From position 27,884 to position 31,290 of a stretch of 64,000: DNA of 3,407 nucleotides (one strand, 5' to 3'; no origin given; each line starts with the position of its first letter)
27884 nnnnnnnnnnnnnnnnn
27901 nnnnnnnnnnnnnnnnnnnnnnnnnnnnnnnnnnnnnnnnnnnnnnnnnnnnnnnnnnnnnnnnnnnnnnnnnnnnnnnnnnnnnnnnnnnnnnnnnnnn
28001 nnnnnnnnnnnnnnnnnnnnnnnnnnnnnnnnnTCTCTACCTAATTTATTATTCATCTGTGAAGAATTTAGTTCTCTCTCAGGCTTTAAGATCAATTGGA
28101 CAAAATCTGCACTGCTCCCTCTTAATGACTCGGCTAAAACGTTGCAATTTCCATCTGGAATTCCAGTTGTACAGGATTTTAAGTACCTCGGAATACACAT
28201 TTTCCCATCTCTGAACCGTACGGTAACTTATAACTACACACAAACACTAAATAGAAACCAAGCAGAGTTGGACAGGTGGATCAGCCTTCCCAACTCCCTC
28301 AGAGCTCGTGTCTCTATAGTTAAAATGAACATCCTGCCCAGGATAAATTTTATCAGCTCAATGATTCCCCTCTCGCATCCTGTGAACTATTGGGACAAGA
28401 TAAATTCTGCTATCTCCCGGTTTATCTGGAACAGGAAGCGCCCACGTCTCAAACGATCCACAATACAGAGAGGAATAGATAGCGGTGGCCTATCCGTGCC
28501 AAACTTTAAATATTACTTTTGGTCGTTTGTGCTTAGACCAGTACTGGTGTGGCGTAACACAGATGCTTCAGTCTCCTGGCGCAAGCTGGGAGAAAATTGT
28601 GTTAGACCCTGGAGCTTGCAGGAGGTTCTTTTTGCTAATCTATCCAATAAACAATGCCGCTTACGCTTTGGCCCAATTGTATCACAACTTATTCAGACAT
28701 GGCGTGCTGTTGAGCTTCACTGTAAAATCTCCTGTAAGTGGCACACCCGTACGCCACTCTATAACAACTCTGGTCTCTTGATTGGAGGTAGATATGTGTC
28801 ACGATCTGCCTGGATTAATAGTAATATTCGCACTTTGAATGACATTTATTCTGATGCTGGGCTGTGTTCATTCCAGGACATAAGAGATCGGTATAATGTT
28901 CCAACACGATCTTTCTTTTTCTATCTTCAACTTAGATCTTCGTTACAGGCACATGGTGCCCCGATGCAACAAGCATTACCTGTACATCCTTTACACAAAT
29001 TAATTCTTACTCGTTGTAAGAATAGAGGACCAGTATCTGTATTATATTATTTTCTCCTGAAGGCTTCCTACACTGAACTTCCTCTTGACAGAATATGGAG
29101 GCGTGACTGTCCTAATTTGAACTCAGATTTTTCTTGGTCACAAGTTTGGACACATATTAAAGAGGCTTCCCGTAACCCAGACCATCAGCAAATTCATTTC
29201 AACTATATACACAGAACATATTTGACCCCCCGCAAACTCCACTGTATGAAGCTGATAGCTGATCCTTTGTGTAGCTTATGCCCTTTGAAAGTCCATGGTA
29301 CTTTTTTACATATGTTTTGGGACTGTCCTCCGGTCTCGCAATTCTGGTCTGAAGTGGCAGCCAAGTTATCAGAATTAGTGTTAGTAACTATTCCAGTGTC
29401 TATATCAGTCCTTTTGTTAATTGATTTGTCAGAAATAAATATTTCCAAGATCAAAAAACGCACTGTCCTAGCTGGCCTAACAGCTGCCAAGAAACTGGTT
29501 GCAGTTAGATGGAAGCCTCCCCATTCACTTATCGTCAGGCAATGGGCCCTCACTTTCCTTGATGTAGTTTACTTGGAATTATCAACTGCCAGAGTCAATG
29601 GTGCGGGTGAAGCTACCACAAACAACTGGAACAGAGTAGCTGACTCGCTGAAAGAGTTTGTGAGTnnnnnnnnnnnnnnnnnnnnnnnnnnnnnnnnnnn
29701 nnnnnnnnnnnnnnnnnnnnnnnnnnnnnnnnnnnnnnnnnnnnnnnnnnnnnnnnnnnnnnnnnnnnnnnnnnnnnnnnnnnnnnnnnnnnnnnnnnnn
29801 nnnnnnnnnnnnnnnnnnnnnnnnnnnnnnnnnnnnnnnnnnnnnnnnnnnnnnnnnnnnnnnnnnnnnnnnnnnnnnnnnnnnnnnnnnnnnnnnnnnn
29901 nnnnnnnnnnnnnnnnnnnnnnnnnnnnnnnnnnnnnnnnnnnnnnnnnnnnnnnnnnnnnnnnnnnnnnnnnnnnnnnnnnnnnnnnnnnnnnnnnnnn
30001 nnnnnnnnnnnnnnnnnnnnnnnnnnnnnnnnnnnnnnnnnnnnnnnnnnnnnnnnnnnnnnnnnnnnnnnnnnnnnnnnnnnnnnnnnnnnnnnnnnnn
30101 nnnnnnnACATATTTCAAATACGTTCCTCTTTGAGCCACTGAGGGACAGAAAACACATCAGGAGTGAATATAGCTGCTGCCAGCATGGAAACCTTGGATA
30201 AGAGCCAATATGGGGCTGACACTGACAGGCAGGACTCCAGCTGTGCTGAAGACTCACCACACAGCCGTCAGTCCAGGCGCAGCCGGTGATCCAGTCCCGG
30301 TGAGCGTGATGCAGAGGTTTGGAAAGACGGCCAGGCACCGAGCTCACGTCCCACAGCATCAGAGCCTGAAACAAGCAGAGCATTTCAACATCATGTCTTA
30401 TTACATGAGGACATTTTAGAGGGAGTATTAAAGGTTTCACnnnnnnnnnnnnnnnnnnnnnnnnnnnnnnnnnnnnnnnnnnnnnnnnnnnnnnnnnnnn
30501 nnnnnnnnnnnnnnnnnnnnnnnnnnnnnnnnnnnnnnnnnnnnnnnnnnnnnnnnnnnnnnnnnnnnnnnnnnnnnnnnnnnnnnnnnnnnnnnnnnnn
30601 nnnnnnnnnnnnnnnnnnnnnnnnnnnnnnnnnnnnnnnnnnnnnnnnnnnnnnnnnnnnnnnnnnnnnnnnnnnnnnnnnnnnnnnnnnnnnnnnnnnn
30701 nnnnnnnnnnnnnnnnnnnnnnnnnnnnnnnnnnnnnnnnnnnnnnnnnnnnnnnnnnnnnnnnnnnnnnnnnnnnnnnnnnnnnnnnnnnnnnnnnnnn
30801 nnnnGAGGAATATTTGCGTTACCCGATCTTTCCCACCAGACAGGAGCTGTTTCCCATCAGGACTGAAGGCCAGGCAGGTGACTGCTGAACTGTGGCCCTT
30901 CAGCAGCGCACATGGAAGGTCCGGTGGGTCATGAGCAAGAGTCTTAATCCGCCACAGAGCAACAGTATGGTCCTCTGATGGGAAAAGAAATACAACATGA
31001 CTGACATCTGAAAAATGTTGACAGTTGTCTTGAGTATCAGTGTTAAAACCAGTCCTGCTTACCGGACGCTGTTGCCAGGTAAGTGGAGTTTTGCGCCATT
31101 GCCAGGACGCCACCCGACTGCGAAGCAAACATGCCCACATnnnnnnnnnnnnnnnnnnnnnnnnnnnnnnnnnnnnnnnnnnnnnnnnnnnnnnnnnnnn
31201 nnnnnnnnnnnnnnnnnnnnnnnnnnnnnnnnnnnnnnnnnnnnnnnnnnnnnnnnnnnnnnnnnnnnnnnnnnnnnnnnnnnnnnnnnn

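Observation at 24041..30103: Structurally full-length L1 with a perfect 15-16 bp target-site duplication but a multiply broken ORF2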

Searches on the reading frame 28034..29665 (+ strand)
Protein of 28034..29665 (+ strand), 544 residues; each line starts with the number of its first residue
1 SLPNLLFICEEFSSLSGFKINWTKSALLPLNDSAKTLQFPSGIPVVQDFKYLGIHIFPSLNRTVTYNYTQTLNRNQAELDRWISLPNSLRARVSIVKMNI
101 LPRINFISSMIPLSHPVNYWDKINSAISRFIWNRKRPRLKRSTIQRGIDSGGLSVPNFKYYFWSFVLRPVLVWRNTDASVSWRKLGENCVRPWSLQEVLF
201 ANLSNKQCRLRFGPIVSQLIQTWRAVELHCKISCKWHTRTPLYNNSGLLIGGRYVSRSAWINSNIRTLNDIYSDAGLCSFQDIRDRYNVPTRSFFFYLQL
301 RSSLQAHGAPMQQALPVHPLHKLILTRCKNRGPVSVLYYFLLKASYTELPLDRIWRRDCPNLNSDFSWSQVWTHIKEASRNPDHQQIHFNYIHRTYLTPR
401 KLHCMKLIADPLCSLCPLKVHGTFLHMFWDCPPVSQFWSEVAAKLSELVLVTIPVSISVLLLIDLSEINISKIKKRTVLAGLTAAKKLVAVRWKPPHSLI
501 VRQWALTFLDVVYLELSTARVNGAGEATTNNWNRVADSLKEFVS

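Call 6: search_protein_families(library=pfam, proteins=[window:28034-29665:+], max_evalue=0.01)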
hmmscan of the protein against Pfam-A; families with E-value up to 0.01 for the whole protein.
window:28034-29665:+ (544 aa): 1 family
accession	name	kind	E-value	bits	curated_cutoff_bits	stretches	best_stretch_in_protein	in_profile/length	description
PF13966.11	zf-RVT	-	0.0016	19.5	27.5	1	361-438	13-85/85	zinc-binding in reverse transcriptase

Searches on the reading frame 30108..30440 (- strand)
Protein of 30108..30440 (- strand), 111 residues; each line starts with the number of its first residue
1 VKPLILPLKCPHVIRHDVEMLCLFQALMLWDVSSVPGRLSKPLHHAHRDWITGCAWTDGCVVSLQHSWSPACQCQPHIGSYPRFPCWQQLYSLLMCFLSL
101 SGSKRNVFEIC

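Call 19: search_protein_families(library=pfam, proteins=[window:30108-30440:-], max_evalue=0.01)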
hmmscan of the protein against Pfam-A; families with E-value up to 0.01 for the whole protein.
window:30108-30440:- (111 aa): 1 family
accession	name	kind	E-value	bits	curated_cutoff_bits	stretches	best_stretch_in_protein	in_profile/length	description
PF25047.1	Beta-prop_TEP1_2nd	-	4.2e-07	29.8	89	1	25-63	112-152/255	TEP-1 second beta-propeller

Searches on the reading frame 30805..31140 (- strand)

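Call 19: search_protein_families(library=pfam, proteins=[window:30805-31140:-], max_evalue=0.01)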
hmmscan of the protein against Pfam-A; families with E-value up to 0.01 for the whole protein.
window:30805-31140:- (112 aa): 15 families
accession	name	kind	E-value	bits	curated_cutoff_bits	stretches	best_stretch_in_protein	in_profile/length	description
PF25047.1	Beta-prop_TEP1_2nd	-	1.7e-11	44.2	89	1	47-107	50-113/255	TEP-1 second beta-propeller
PF00400.38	WD40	-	4.1e-11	43.3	27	1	78-109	5-36/39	WD domain, G-beta repeat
PF25173.1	Beta-prop_WDR3_1st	-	3e-09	37.3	154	1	40-107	34-94/184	WDR3 first beta-propeller domain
PF25174.1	Beta-prop_THOC3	-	2e-08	34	305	1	35-111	129-198/272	THOC3 beta-propeller domain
PF23414.1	Beta-prop_EML_2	-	2e-05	24.5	90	1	11-106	168-259/266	Echinoderm microtubule-associated protein second beta-propeller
PF24814.1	WD40_Prp19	-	0.0001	21.9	320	1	50-108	63-115/281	Prp19 WD40 domain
PF24807.1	WD40_CDC20-Fz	-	0.00011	22.1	200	1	51-110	106-161/292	CDC20/Fizzy WD40 domain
PF24782.2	WD40_MABP1-WDR62_2nd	-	0.00029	20.3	290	0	78-105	306-333/341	MABP1/WDR62 second WD40 domain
PF25391.1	WD40_Gbeta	-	0.001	18.6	150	1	38-108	146-208/340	G protein beta WD-40 repeat protein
PF23393.2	Beta-prop_WDR90_POC16_2nd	-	0.0014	18.3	60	1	39-104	224-285/291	WDR90/POC16, second beta-propeller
PF25172.1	Beta-prop_WDR3_2nd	-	0.0015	18.3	140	1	46-111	228-286/293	WDR3 second beta-propeller domain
PF24105.1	Beta-prop_CAF1B_HIR1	-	0.0015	18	80.5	1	48-107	33-93/383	CAF1B/HIR1 beta-propeller domain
PF23869.1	Beta-prop_WDR75_1st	-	0.0022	17.8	45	1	56-107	203-251/292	WD repeat-containing protein 75 first beta-propeller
PF24805.1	EIF3I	-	0.0051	16.4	200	0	79-106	280-307/324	EIF3I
PF23342.1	WDR90_beta-prop_4th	-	0.0053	16.3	50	1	80-108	85-113/312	WDR90, 4th beta-propeller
